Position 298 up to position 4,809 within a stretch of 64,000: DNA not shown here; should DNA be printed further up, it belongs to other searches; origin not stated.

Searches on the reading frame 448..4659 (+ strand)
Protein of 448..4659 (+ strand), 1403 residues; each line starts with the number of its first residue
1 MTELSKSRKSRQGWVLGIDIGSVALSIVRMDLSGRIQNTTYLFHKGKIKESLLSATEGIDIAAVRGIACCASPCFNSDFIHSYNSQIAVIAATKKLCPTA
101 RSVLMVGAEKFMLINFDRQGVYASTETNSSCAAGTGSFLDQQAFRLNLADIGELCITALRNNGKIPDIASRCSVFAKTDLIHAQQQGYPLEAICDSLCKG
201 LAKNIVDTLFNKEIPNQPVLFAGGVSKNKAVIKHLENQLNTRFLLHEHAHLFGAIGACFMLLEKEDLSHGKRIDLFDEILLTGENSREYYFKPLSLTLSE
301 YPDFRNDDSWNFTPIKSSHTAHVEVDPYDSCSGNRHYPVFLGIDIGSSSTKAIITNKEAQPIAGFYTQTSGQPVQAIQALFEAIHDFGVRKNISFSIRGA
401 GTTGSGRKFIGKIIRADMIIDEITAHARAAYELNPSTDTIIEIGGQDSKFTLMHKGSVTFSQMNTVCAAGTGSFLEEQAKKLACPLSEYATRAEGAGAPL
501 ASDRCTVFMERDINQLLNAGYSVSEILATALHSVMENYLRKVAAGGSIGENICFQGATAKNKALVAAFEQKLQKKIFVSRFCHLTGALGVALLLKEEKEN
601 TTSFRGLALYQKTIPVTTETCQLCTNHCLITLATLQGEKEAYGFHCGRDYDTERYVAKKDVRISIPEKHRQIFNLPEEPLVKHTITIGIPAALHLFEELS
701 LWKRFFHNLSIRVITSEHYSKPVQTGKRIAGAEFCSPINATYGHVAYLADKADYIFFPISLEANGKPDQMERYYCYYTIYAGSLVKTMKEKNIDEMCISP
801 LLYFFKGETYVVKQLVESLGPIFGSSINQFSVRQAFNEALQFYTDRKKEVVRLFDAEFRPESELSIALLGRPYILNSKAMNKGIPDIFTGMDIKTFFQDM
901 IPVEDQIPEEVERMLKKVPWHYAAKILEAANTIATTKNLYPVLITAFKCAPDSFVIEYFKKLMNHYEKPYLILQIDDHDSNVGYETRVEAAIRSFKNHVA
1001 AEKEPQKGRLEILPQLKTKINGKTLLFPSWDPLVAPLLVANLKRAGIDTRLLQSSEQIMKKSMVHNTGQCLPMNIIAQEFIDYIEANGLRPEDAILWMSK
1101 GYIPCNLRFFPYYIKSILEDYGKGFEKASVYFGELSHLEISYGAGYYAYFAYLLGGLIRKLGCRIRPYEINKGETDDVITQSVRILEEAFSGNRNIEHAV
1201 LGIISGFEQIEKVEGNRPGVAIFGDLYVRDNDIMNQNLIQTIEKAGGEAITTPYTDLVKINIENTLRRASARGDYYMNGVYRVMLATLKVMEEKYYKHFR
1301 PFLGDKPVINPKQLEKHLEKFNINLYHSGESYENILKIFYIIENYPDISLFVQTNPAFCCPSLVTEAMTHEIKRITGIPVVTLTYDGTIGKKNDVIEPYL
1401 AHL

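Call 5: search_protein_families(library=pfam, proteins=[window:448-4659:+], max_evalue=0.01)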
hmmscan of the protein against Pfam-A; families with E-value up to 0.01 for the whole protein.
window:448-4659:+ (1403 aa): 4 families
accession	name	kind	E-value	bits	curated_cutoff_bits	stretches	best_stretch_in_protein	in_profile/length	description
PF01869.26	BcrAD_BadFG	-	1.9e-58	198.6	31.5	2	341-593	1-270/271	BadF/BadG/BcrA/BcrD ATPase family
PF09989.15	DUF2229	-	7.9e-40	137.2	29.4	1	686-901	1-218/218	CoA enzyme activase uncharacterised domain (DUF2229)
PF22521.2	HypF_C_2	-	0.0011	19.3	27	0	179-242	155-220/241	Carbamoyltransferase, Kae1-like Domain, second subdomain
PF02782.22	FGGY_C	-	0.0077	16.5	27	0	191-243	125-177/198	FGGY family of carbohydrate kinases, C-terminal domain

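Call 20: search_protein_families(library=ncbifam, proteins=[window:448-4659:+], max_evalue=0.001)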
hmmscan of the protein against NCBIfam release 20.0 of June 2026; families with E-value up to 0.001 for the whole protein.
window:448-4659:+ (1403 aa): 5 families
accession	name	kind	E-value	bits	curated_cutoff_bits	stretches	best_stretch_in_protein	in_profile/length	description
TIGR00241.1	CoA_E_activ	domain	1.9e-67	227.4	125.4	2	340-593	2-248/248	acyl-CoA dehydratase activase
TIGR03286.1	methan_mark_15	hypoth_equivalog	4.6e-42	144.4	455.75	2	339-593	145-400/404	methanogenesis marker 15 protein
TIGR02259.1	benz_CoA_red_A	equivalog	1.3e-31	109.8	578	2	403-574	236-407/432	benzoyl-CoA reductase subunit A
TIGR03192.1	benz_CoA_bzdQ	equivalog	2.1e-29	102.9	380.2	2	341-593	35-285/293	benzoyl-CoA reductase, bzd-type, subunit Q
TIGR02261.1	benz_CoA_red_D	equivalog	2.1e-25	89.4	312.85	2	422-583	83-247/262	benzoyl-CoA reductase subunit D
